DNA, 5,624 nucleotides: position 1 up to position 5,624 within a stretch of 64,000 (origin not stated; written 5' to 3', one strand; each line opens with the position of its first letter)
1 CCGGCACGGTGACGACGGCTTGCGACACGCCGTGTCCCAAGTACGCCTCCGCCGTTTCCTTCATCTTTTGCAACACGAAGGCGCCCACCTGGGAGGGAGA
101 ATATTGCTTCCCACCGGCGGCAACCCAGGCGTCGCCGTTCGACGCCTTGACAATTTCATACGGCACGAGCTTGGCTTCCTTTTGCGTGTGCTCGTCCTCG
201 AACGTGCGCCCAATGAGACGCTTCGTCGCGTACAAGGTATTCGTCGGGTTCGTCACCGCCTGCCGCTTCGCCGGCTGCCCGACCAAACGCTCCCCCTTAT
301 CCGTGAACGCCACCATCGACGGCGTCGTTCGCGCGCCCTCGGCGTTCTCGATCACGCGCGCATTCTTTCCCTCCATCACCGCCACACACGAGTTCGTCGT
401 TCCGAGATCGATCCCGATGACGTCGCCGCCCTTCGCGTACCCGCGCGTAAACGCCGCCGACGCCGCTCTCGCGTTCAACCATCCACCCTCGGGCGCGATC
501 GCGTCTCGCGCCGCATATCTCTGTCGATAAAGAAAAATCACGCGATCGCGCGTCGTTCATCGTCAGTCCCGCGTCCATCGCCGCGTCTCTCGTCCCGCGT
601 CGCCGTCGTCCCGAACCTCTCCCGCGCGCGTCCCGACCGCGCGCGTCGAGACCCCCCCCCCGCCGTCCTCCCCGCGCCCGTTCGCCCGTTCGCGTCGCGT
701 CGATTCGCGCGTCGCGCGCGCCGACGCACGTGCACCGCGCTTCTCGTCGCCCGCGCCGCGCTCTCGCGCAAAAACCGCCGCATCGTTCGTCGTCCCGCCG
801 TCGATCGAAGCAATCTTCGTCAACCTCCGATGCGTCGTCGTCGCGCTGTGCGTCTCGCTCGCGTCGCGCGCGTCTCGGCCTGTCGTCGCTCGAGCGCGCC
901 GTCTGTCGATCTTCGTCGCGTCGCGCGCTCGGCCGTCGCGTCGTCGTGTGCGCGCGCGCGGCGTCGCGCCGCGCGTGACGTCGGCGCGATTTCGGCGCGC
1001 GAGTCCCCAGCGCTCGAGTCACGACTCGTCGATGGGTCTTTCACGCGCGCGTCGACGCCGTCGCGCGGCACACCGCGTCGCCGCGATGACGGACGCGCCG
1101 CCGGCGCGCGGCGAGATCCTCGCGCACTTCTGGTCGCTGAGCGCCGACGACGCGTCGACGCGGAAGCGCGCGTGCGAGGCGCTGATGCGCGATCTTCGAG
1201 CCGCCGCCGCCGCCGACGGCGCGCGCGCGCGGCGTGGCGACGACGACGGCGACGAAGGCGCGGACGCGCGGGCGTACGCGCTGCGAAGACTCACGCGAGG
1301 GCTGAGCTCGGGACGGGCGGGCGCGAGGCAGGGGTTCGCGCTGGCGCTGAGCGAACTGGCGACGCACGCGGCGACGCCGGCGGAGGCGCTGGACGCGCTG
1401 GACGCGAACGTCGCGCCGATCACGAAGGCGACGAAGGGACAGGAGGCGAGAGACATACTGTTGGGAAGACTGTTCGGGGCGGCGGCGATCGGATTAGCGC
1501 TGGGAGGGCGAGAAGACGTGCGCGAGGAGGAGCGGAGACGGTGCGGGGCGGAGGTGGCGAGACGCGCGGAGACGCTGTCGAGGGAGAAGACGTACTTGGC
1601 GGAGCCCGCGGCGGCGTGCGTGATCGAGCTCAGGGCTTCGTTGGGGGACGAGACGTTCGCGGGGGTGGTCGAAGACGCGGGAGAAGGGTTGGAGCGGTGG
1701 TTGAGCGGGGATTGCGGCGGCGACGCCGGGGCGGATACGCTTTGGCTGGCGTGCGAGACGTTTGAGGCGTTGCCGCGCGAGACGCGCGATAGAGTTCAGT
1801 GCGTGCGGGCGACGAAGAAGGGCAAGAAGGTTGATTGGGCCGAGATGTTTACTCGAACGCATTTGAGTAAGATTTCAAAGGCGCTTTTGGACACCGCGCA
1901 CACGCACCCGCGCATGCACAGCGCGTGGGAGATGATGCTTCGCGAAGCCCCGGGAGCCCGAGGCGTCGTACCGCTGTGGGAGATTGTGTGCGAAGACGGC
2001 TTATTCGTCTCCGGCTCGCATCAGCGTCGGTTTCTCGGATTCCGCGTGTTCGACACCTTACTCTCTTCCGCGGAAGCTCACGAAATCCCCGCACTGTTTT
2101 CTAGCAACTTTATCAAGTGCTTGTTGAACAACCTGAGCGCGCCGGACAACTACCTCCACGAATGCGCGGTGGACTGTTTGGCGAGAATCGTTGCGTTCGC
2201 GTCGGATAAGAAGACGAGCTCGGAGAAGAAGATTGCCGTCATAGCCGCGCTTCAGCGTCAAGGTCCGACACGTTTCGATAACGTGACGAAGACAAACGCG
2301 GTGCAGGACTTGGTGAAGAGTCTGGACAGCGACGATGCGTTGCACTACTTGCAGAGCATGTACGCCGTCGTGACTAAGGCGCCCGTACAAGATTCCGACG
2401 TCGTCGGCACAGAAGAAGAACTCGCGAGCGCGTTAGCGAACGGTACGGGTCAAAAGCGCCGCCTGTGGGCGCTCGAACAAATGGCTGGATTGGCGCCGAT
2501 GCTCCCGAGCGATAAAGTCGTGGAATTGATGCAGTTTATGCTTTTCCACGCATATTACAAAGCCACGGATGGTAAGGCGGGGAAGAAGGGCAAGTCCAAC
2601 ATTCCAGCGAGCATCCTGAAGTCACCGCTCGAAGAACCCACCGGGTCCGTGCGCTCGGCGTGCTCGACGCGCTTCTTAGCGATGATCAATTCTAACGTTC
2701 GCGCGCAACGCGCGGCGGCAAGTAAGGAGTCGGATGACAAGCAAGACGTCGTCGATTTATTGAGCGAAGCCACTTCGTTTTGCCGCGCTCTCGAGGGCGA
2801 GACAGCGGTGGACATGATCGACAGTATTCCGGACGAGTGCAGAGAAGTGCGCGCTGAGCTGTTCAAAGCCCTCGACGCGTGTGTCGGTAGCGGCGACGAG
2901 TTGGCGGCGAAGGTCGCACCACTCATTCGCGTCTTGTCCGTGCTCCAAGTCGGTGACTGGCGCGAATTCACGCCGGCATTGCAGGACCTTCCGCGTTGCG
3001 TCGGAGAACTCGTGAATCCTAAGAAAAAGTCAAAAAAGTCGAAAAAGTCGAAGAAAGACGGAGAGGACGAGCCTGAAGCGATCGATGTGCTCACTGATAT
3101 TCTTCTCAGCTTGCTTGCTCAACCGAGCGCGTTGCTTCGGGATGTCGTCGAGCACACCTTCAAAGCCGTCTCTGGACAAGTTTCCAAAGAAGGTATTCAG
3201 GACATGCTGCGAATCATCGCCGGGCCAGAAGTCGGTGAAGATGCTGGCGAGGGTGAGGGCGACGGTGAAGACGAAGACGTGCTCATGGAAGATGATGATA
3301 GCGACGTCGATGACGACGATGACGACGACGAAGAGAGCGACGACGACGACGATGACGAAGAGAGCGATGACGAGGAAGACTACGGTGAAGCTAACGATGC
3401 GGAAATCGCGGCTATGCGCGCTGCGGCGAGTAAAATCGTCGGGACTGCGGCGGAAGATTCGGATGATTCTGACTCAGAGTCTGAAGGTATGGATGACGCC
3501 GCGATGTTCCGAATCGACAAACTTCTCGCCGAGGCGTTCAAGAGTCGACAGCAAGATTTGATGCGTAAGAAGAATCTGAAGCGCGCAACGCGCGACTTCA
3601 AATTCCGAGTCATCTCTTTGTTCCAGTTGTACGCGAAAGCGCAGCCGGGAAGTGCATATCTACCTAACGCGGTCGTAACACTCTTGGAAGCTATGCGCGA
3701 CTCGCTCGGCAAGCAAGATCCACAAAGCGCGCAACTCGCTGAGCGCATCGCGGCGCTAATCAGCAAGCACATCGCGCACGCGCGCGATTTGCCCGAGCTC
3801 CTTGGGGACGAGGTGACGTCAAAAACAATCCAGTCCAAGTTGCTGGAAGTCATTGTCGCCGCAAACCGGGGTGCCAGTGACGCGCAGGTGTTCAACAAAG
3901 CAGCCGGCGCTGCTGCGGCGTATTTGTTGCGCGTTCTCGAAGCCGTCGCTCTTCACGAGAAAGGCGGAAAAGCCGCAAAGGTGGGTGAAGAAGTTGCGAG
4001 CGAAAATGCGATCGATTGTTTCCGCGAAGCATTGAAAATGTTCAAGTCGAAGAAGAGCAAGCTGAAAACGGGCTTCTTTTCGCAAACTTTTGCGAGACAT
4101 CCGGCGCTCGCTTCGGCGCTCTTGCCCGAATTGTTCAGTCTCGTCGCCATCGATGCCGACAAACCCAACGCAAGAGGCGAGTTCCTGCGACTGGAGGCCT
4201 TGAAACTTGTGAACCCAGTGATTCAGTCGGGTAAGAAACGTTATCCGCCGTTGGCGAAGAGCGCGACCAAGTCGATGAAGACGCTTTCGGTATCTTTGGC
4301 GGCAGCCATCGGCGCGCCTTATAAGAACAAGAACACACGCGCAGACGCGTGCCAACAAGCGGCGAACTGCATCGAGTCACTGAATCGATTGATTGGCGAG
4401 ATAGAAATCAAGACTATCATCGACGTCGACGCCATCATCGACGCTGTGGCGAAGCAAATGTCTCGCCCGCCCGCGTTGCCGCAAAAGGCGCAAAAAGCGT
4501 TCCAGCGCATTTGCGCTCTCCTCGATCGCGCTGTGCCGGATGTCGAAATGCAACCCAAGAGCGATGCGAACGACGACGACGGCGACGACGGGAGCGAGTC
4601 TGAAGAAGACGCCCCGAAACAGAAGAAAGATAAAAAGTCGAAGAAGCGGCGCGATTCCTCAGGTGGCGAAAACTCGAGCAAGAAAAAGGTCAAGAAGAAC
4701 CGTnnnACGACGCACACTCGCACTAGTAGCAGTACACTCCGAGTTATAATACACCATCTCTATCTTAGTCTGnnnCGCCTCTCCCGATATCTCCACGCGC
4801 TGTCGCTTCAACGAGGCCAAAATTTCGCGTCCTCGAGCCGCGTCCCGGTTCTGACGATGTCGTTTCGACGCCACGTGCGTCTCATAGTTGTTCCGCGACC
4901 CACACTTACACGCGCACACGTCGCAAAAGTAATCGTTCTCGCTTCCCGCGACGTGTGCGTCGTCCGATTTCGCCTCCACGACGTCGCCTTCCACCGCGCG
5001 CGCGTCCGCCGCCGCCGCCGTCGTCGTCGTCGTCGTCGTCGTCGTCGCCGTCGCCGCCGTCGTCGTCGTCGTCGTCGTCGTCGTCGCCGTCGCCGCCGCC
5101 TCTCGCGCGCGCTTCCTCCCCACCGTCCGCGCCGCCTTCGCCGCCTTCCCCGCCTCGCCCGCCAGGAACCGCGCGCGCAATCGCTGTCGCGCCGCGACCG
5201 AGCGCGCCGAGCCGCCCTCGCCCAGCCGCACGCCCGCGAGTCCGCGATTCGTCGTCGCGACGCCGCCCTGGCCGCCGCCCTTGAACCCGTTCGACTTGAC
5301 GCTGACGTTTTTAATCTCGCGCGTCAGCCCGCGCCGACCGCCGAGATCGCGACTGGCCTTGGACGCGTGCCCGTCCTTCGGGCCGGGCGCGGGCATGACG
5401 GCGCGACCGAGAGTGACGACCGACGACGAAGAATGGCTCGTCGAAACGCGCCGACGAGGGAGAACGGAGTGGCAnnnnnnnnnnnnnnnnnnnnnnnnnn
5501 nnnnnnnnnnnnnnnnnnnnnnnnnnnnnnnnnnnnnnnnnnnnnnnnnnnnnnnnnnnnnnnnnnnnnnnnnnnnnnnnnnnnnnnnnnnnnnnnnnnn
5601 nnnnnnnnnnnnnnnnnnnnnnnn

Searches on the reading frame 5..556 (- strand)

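Call 38: search_protein_families(library=pfam, proteins=[window:5-556:-], max_evalue=0.001)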
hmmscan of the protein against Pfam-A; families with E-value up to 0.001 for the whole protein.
window:5-556:- (184 aa): 1 family
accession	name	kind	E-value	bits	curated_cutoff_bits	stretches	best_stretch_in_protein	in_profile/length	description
PF00012.26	HSP70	-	1.5e-59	202.2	20.6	1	46-184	1-140/599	Hsp70 protein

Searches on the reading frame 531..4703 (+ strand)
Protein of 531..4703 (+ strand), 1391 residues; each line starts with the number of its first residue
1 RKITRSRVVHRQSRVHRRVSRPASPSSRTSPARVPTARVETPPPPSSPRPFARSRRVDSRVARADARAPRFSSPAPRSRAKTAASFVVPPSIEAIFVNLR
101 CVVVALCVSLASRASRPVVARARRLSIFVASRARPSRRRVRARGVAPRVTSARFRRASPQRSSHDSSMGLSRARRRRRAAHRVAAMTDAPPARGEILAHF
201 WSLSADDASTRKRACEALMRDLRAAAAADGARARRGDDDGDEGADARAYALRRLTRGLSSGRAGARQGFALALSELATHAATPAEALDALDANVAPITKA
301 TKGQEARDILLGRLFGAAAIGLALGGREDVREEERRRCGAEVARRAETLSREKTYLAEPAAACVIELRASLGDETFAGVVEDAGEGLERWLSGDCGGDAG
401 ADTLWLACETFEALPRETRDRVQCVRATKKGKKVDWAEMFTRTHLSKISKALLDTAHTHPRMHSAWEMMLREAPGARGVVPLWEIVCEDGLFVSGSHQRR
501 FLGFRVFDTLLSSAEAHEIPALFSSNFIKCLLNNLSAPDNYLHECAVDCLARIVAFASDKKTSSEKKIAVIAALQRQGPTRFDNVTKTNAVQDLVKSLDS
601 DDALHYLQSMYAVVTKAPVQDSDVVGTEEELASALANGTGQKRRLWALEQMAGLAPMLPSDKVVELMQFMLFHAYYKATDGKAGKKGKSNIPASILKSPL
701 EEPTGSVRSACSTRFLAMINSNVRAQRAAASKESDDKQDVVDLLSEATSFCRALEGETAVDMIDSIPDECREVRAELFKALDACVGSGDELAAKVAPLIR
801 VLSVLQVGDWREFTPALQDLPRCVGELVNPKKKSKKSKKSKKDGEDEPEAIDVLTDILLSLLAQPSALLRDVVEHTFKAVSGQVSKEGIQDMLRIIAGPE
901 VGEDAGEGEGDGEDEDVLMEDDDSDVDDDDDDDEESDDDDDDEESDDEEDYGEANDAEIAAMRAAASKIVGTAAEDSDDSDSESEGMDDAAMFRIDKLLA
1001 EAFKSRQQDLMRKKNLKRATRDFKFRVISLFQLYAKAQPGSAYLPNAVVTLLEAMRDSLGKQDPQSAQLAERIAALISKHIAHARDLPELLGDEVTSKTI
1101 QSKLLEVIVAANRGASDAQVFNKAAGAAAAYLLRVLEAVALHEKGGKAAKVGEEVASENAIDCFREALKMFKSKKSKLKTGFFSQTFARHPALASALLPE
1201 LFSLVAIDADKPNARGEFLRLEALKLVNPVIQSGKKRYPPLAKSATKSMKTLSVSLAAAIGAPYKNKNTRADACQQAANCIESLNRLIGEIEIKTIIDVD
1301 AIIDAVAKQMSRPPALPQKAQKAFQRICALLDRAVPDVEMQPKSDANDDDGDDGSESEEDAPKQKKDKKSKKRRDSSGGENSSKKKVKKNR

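Call 35: search_protein_families(library=pfam, proteins=[window:531-4703:+], max_evalue=0.001)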
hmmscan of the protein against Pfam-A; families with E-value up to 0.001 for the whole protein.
window:531-4703:+ (1391 aa): 1 family
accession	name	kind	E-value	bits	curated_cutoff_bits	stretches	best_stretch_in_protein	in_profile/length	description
PF04931.18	DNA_pol_phi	-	2.8e-125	419.7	27.6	1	249-1035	1-765/765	DNA polymerase phi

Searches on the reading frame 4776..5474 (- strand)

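Call 35: search_protein_families(library=pfam, proteins=[window:4776-5474:-], max_evalue=0.001)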
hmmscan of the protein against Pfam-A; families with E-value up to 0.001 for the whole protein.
window:4776-5474:- (233 aa): 2 families
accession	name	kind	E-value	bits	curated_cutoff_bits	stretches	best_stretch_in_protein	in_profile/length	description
PF12171.14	zf-C2H2_jaz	-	5.7e-05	23.6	22.6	1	182-207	2-27/27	Zinc-finger double-stranded RNA-binding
PF12874.13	zf-met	-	0.00014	22.5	21.2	1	182-206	1-25/25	Zinc-finger of C2H2 type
